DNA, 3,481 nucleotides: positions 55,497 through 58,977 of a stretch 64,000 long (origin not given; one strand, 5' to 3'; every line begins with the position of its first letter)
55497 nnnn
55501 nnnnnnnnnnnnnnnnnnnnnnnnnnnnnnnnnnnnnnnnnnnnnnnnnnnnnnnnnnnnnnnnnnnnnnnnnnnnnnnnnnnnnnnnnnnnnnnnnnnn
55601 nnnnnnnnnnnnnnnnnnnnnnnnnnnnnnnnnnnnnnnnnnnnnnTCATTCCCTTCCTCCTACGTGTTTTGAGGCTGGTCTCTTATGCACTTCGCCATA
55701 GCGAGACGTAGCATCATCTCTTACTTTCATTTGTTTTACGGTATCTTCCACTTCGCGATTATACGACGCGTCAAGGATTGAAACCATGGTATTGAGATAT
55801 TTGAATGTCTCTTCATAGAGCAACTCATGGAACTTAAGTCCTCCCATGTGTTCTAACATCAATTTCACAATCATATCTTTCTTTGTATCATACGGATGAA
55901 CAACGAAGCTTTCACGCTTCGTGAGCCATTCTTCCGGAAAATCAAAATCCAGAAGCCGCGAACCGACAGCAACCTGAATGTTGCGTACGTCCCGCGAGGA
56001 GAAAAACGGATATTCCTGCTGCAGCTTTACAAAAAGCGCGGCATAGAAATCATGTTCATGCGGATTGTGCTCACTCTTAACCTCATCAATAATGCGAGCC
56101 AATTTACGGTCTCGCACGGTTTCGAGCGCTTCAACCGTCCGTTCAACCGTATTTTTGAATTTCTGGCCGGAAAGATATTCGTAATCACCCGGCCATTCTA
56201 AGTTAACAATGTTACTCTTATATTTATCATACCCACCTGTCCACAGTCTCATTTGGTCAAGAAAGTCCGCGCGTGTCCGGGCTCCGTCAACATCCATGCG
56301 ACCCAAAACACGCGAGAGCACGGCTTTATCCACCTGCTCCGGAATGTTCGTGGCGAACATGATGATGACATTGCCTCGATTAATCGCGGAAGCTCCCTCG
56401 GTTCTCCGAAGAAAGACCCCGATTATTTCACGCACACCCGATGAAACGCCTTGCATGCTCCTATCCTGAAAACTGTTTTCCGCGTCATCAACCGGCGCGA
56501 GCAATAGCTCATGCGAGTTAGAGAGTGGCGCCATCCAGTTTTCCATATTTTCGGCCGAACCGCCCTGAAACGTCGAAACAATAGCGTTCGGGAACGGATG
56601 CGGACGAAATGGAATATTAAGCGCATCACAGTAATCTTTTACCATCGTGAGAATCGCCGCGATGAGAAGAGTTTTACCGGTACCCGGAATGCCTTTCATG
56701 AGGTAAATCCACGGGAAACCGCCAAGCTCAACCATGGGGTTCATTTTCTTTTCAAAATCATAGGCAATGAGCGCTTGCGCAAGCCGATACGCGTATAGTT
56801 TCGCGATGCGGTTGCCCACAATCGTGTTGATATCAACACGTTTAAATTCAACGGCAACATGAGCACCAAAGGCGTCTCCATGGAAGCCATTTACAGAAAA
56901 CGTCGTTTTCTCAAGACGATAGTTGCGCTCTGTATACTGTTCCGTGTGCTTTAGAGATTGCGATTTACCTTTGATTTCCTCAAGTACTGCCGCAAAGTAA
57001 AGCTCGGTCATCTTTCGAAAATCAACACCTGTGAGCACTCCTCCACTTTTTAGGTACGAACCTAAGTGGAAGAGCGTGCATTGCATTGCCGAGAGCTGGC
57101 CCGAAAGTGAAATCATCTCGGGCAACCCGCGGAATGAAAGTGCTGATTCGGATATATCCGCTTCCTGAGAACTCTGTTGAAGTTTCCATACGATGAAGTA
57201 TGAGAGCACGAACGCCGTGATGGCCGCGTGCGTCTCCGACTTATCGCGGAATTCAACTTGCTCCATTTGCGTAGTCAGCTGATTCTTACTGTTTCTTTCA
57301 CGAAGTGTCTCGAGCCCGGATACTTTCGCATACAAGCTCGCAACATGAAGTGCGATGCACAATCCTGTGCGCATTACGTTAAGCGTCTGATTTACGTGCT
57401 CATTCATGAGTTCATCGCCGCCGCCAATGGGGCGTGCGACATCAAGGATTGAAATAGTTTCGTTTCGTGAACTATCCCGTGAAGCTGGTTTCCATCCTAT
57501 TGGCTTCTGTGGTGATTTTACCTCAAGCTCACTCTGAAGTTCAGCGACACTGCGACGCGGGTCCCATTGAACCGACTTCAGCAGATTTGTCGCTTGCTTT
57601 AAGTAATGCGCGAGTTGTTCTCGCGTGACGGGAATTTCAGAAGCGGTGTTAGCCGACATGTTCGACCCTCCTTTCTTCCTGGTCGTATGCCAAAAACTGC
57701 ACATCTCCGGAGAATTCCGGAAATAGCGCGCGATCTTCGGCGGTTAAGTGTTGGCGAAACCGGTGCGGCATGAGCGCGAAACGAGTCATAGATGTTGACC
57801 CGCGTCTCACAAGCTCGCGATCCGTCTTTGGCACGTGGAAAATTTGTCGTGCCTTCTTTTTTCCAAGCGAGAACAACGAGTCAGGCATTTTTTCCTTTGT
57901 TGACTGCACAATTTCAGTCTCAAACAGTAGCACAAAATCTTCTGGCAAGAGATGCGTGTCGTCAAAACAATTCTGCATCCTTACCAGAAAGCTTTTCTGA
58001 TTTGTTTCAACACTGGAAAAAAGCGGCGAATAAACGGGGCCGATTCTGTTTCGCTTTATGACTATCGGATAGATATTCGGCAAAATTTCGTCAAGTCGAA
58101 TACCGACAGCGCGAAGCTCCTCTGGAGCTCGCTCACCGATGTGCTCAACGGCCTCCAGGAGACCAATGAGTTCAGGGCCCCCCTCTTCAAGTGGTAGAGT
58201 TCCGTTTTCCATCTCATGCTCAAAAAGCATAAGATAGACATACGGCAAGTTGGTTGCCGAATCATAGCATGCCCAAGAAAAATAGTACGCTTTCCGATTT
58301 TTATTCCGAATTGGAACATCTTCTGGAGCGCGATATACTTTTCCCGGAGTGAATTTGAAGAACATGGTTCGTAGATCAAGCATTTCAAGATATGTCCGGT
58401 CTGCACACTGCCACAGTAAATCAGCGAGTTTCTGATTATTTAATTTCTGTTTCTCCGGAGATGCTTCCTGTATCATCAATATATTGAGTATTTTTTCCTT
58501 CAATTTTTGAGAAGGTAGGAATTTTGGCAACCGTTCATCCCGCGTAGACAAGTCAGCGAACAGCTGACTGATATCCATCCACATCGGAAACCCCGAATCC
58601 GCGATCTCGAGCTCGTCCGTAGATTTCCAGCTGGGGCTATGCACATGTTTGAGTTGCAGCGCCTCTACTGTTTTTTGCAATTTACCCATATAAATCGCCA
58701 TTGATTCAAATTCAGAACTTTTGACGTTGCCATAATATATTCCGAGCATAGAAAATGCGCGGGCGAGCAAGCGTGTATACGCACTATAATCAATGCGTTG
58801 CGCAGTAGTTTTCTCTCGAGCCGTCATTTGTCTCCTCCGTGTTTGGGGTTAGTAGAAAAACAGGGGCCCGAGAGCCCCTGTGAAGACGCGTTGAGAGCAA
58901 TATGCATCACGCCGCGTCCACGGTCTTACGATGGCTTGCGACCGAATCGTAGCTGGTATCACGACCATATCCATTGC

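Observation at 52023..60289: GC-rich six-gene translationally coupled operon: coiled-coil protein, two unknowns, classic-clade AAA+ ATPase, two membrane proteins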

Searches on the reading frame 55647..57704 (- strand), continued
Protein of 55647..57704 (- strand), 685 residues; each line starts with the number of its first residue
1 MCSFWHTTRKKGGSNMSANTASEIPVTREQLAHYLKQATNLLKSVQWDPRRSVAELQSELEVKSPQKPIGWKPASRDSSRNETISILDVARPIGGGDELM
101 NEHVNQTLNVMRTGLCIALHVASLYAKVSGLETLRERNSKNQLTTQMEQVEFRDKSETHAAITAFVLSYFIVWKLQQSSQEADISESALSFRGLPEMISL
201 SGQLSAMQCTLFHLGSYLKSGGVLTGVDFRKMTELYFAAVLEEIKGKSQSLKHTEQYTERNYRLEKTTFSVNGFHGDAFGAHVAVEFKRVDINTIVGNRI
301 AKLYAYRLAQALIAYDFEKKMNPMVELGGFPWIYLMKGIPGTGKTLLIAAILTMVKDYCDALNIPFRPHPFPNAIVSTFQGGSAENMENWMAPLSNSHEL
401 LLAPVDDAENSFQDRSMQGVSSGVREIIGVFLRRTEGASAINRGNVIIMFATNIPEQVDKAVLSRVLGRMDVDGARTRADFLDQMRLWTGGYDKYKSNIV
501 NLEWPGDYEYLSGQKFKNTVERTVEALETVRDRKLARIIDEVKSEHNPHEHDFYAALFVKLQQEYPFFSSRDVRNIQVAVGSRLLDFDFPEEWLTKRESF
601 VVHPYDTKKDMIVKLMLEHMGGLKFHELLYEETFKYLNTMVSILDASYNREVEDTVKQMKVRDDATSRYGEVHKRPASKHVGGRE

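Call 25: search_solved_structures(query=A4, max_evalue=0.01)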
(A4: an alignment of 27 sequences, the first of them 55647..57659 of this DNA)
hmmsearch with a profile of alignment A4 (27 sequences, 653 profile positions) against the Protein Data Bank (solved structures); distinct sequences matched with E-value up to 0.01: 110 (the best 60 are shown).
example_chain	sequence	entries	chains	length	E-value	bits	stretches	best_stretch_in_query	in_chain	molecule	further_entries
6oaa_B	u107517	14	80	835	1.6e-08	36.7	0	313-441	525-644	Cell division control protein 48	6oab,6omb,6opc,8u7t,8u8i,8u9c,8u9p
8dar_A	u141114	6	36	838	1.6e-08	36.7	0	313-441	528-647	Cell division control protein 48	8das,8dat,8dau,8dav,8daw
6oa9_A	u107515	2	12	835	1.6e-08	36.6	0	313-440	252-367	Cell division control protein 48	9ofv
6chs_H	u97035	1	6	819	3.2e-07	32.4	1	313-440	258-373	Putative cell division control protein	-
5vc7_A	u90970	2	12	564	9.8e-07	30.7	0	312-441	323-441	VCP-like ATPase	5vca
5g4g_A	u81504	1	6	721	2.1e-06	29.7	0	312-441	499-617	VCP-LIKE ATPASE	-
5g4f_A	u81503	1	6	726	2.1e-06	29.7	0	312-441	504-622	VCP-LIKE ATPASE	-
9bji_A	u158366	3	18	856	5.4e-06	28.3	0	312-441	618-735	Nuclear valosin-containing protein-like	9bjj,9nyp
7wub_C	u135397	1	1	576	6.2e-06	28.1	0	313-440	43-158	Transitional endoplasmic reticulum ATPase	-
7wub_D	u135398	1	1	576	6.3e-06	28.1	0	313-440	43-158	Transitional endoplasmic reticulum ATPase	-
6mck_A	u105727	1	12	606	7.9e-06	27.8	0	313-440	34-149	Transitional endoplasmic reticulum ATPase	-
7wd3_A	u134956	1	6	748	1.2e-05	27.2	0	313-440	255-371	ATPase family gene 2 protein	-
8rs9_A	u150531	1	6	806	1.3e-05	27.1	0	313-440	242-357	Transitional endoplasmic reticulum ATPase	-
7nku_A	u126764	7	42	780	1.3e-05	27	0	313-440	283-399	ATPase family gene 2 protein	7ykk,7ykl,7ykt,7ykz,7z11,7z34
8pqx_A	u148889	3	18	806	1.4e-05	26.9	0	313-440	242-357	Transitional endoplasmic reticulum ATPase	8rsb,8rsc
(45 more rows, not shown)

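Call 89: search_protein_families(library=phrogs, proteins=[window:55647-57659:-], max_evalue=0.01)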
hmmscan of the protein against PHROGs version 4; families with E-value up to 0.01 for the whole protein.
window:55647-57659:- (670 aa): 4 families
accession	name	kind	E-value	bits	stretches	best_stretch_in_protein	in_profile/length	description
phrog_3757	-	unknown function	7.2e-06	26.6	1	319-455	129-251/367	-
phrog_7485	-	unknown function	4.7e-05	23.5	0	426-457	326-355/430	-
phrog_168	-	DNA, RNA and nucleotide metabolism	7.1e-05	23.6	1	301-458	28-157/314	clamp loader of DNA polymerase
phrog_9172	-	unknown function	0.00099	19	1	320-451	111-236/509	-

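Call 101: search_protein_families(library=ncbifam, proteins=[L008:8353-8853:+], max_evalue=0.01)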
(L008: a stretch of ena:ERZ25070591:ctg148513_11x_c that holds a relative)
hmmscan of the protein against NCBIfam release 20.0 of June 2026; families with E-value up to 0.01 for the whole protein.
L008:8353-8853:+ (166 aa): 0 families

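Call 102: search_protein_families(library=pfam, proteins=[L008:8353-8853:+], max_evalue=0.01)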
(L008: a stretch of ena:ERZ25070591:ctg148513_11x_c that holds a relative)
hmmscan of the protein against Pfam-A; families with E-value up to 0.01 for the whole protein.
L008:8353-8853:+ (166 aa): 0 families

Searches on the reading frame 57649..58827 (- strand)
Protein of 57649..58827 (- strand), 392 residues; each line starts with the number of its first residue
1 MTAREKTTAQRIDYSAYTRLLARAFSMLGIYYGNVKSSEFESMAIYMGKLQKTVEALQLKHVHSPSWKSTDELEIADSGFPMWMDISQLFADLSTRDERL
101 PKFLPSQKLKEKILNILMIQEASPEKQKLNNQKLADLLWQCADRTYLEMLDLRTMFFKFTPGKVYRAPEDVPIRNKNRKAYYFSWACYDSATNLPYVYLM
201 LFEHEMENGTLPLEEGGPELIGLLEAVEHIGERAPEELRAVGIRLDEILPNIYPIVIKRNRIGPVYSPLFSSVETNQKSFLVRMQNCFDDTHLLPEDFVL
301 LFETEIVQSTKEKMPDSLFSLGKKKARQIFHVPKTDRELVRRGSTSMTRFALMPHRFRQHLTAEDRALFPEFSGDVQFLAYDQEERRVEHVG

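Call 4: search_protein_families(library=pfam, proteins=[window:57649-58827:-], max_evalue=1)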
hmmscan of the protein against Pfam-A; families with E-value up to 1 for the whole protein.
window:57649-58827:- (392 aa): 0 families

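Call 5: search_protein_families(library=padloc, proteins=[window:57649-58827:-], max_evalue=1)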
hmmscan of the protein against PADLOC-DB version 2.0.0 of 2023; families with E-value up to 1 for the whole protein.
window:57649-58827:- (392 aa): 0 families

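Call 6: search_protein_families(library=ncbifam, proteins=[window:57649-58827:-], max_evalue=1)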
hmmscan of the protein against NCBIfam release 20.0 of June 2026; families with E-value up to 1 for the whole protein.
window:57649-58827:- (392 aa): 0 families

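Call 24: search_solved_structures(query=A3, max_evalue=10)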
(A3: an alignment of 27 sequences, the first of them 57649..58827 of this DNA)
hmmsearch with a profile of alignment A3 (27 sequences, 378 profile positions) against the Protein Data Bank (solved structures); distinct sequences matched with E-value up to 10: 0.

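Call 33: search_protein_families(library=pfam, alignment_id=A3, max_evalue=1)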
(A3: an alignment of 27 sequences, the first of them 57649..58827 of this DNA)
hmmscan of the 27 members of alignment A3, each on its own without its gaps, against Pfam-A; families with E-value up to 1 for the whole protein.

A. member 1, window:57649-58827:- (392 aa): 0 families

B. families by the number of members that match (of 27 scanned): 7 families
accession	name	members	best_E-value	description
PF09432.15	THP2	1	0.017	Tho complex subunit THP2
PF01415.21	IL7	1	0.053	Interleukin 7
PF18604.6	PreAtp-grasp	1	0.059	Pre ATP-grasp domain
PF22838.1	COMMD8_HN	1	0.092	COMMD8, helical N-terminal domain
PF12856.12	ANAPC9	1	0.095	Anaphase-promoting complex subunit 9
PF09312.16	SurA_N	1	0.12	SurA N-terminal domain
PF17832.7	Pre-PUA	1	0.3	Pre-PUA-like domain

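Call 78: search_protein_representatives(protein=window:57649-58827:-)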
Query: 392 residues. Proteins with E-value up to 0.001 (for the whole library): 223; up to 1e-10: 151; up to 1e-30: 53. The best 150 are listed.
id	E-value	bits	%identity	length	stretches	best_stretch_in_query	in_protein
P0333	1.1e-117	409.9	100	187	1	206-392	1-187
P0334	6.5e-112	391.0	50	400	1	13-392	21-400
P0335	2.6e-84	300.1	46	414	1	13-392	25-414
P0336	6.1e-77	275.9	42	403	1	11-392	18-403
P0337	6.9e-57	209.9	39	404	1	14-390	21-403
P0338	1.7e-55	205.3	38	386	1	13-388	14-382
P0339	2.4e-54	201.5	34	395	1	12-392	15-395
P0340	5.7e-46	173.9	36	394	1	13-383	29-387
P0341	1.8e-45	172.3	34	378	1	13-363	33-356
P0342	3.7e-45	171.3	35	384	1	14-374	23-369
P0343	7.8e-45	170.2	35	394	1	15-375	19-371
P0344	1.3e-42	162.8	33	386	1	13-369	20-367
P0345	3.5e-42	161.5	32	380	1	10-384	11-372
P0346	1.3e-41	159.6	33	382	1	14-362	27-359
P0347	1.5e-41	159.4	32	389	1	34-369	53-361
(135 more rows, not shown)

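Call 89: search_protein_families(library=phrogs, proteins=[window:57649-58827:-], max_evalue=0.01)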
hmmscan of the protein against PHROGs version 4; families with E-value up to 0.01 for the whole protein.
window:57649-58827:- (392 aa): 0 families
